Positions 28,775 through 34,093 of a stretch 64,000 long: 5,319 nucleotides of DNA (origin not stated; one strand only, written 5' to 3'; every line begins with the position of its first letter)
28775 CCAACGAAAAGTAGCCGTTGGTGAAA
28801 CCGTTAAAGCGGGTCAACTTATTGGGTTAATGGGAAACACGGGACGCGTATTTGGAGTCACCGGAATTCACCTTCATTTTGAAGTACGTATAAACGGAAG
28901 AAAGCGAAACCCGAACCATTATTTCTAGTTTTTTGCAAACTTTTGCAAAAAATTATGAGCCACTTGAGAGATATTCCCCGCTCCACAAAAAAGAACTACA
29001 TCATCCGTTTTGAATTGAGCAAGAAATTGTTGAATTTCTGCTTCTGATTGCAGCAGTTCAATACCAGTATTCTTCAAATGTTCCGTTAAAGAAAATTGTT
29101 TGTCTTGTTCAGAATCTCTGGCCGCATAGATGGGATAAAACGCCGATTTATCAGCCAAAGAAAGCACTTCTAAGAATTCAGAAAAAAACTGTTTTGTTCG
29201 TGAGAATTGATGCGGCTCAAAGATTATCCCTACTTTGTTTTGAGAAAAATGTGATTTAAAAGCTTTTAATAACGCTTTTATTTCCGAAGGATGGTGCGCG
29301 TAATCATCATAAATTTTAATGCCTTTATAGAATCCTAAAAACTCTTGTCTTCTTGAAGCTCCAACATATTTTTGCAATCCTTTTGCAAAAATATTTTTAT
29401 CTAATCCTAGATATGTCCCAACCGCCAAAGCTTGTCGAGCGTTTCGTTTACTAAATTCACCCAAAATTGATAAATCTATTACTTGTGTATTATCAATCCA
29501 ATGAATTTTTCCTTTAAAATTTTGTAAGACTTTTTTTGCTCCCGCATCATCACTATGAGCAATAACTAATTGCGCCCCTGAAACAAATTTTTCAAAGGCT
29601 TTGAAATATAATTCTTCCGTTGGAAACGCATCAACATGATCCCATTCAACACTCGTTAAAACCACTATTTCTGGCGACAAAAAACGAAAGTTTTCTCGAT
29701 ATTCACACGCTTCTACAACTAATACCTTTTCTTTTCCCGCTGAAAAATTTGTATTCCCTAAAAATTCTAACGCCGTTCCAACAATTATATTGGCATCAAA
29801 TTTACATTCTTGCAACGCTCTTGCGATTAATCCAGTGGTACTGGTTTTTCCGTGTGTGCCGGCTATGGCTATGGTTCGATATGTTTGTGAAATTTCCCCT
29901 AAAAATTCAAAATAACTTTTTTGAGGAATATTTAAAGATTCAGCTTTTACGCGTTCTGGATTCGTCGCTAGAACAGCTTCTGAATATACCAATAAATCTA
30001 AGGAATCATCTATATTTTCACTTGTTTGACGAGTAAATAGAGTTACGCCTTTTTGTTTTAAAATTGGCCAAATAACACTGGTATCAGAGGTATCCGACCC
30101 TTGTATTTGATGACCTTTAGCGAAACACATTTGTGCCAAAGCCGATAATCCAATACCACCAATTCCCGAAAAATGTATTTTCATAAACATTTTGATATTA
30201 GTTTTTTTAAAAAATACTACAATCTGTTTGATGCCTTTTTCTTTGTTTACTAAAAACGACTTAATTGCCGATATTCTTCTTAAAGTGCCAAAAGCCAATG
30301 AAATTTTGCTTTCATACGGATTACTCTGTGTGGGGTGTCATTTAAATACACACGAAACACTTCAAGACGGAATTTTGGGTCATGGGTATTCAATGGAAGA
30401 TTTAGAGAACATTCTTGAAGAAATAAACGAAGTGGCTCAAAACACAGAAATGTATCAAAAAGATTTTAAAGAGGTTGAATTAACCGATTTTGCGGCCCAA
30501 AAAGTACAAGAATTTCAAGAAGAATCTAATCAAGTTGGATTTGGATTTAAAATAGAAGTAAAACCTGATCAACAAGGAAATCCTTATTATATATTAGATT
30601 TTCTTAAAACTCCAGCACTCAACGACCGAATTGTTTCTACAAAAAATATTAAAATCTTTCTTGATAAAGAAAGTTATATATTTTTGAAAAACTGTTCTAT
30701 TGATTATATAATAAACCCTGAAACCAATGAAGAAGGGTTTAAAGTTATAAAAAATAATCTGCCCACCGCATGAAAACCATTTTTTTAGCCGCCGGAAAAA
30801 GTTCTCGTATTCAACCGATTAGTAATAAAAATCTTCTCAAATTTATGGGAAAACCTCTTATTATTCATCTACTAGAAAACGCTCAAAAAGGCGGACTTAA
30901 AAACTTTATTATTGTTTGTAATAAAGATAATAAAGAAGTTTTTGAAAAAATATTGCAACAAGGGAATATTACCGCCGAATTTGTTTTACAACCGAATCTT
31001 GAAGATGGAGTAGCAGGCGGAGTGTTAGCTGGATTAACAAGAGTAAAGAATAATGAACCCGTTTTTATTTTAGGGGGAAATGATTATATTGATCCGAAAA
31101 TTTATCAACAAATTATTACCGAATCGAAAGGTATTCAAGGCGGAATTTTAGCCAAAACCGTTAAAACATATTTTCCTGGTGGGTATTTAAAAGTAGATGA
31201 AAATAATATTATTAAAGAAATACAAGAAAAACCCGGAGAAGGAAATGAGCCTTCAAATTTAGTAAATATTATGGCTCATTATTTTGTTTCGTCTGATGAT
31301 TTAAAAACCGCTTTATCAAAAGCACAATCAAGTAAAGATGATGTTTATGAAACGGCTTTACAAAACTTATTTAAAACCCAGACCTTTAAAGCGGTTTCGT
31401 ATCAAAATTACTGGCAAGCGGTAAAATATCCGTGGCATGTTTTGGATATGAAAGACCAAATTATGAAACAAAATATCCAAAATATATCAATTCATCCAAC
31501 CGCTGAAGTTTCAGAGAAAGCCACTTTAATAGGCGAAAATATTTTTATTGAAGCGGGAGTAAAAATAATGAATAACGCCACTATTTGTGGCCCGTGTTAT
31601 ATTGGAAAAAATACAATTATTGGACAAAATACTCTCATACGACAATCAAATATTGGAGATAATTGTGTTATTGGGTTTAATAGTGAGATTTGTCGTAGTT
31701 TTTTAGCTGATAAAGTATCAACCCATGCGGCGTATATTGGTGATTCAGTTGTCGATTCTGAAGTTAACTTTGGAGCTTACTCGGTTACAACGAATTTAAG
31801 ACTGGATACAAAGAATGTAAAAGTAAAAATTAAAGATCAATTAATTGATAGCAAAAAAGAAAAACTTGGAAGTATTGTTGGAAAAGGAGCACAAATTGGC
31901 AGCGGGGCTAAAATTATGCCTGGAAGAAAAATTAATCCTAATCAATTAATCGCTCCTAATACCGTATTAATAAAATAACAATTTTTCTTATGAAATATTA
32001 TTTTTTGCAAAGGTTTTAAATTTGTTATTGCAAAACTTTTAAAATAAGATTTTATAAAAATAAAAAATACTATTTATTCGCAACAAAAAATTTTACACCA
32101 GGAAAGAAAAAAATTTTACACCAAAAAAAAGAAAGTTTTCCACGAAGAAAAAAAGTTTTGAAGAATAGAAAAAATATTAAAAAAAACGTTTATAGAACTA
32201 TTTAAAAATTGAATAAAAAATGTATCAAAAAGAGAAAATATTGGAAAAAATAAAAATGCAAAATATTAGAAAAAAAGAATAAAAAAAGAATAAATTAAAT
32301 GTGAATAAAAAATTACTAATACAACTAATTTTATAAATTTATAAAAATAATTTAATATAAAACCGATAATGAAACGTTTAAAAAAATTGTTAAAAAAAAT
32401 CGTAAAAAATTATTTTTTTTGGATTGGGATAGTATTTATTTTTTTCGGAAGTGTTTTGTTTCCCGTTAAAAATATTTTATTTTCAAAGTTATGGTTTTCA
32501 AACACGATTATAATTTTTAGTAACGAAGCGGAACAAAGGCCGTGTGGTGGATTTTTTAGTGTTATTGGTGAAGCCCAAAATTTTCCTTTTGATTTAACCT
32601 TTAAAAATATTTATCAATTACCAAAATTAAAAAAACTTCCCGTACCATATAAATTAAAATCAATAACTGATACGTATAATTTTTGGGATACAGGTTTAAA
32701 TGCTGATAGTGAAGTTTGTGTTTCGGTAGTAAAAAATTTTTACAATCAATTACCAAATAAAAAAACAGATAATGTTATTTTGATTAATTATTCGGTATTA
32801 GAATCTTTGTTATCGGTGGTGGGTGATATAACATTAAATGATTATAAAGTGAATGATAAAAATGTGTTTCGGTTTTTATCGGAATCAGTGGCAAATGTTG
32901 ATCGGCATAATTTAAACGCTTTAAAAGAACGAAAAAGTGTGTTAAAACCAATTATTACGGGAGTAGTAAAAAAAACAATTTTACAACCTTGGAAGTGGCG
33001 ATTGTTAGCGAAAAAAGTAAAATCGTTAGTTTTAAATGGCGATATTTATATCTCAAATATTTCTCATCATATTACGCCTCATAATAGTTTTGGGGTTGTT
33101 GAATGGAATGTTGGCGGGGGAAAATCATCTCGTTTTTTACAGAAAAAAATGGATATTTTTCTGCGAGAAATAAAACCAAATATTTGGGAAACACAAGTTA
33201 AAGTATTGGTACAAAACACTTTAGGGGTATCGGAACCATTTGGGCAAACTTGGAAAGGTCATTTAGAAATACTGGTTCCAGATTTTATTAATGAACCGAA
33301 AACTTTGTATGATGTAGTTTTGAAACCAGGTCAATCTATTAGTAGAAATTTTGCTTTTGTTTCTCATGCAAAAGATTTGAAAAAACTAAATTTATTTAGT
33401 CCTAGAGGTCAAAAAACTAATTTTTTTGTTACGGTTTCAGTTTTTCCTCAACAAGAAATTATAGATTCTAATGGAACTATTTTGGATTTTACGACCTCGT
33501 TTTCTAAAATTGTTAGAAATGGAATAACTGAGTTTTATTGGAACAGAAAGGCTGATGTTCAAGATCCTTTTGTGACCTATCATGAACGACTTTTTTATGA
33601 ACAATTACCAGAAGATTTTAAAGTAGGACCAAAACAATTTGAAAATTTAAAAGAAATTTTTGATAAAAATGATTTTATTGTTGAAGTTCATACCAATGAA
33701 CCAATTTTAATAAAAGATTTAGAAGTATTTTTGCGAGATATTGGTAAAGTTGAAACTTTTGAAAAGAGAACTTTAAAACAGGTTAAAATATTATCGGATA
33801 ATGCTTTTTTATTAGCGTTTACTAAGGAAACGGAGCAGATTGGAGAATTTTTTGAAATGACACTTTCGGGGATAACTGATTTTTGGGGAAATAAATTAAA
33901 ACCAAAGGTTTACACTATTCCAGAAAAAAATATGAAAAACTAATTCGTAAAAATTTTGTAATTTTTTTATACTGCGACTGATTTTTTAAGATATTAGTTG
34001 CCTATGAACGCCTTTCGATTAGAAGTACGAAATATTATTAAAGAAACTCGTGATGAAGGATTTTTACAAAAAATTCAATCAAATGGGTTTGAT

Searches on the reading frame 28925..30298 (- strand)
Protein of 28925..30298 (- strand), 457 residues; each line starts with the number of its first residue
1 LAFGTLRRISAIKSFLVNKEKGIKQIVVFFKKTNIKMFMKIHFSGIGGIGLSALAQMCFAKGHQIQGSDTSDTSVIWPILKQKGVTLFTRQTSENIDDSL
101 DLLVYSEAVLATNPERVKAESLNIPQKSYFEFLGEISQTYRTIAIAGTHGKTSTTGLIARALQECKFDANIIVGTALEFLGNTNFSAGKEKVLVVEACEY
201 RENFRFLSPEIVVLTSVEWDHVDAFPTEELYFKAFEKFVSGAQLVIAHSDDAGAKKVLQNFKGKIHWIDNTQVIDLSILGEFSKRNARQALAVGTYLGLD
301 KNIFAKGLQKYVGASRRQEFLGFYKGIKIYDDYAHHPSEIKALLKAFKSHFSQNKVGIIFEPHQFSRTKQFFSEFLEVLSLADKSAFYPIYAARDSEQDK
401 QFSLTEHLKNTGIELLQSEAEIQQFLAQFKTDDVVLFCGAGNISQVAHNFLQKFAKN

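Call 22: search_protein_families(library=pfam, proteins=[window:28925-30298:-], max_evalue=0.001)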
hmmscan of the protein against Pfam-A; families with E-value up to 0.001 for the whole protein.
window:28925-30298:- (457 aa): 3 families
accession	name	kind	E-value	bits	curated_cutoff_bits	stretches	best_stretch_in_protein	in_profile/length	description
PF01225.30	Mur_ligase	-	4.3e-18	65.9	21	1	40-140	1-94/95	Mur ligase family, catalytic domain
PF02875.26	Mur_ligase_C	-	6.7e-16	59.7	28.4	1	316-441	1-127/127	Mur ligase, glutamate ligase domain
PF08245.18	Mur_ligase_M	-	1.9e-13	51.3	24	1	145-263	1-137/200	Mur ligase middle domain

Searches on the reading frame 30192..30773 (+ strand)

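Call 22: search_protein_families(library=pfam, proteins=[window:30192-30773:+], max_evalue=0.001)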
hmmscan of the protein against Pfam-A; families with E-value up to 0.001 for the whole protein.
window:30192-30773:+ (193 aa): 1 family
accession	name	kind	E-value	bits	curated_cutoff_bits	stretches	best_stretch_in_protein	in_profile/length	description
PF08984.16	DUF1858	-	3.5e-07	30.7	32.2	1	20-71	2-58/59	Domain of unknown function (DUF1858)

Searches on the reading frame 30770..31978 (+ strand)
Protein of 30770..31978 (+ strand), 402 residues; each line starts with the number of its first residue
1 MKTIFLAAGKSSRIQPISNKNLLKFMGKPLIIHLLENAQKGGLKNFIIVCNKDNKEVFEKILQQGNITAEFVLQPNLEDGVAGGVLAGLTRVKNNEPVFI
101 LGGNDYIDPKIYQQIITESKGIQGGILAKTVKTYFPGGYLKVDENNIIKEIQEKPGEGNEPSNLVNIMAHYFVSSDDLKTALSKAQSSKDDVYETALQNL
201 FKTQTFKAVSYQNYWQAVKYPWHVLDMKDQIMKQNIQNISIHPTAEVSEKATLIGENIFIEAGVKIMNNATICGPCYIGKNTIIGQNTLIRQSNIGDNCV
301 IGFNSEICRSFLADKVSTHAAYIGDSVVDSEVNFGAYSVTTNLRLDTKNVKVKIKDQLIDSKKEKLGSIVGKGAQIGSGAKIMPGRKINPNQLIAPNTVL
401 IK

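Call 22: search_protein_families(library=pfam, proteins=[window:30770-31978:+], max_evalue=0.001)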
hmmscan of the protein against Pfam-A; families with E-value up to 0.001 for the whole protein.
window:30770-31978:+ (402 aa): 6 families
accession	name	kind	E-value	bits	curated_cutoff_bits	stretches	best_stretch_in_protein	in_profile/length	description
PF00483.29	NTP_transferase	-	3.7e-20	73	21.2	1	2-216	1-227/245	Nucleotidyl transferase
PF00132.30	Hexapep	-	4.4e-16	58.2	27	2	258-291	2-35/36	Bacterial transferase hexapeptide (six repeats)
PF25084.1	LbH_EIF2B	-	1.5e-14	54.3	54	1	256-343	2-90/105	EIF2B subunit epsilon LbH domain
PF12804.13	NTP_transf_3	-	1.2e-13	52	27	1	4-103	2-94/160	MobA-like NTP transferase domain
PF02348.25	CTP_transf_3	-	1.3e-06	28.9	22.6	1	7-80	6-73/217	Cytidylyltransferase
PF01128.25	IspD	-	1.3e-06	28.8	27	1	3-133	3-132/221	2-C-methyl-D-erythritol 4-phosphate cytidylyltransferase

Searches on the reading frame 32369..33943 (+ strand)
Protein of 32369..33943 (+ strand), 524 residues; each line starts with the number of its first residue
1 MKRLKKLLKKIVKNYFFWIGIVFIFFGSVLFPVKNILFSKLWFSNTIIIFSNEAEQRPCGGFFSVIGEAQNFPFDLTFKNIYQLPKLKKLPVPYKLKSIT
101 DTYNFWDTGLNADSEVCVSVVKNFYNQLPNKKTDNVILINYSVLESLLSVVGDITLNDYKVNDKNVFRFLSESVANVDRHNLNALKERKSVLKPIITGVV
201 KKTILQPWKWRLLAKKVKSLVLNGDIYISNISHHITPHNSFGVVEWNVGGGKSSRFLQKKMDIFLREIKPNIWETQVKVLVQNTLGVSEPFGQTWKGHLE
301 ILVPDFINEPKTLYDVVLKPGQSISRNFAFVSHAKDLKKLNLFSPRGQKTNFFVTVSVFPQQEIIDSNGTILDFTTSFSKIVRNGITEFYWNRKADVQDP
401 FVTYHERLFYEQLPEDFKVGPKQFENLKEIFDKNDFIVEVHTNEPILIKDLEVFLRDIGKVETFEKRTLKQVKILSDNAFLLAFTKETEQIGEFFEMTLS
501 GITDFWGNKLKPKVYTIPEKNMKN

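Call 22: search_protein_families(library=pfam, proteins=[window:32369-33943:+], max_evalue=0.001)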
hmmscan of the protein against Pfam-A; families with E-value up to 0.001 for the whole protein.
window:32369-33943:+ (524 aa): 1 family
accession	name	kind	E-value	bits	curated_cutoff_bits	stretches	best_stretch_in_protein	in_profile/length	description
PF13196.11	DUF4012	-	1.4e-09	39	28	1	47-172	7-141/144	Protein of unknown function (DUF4012)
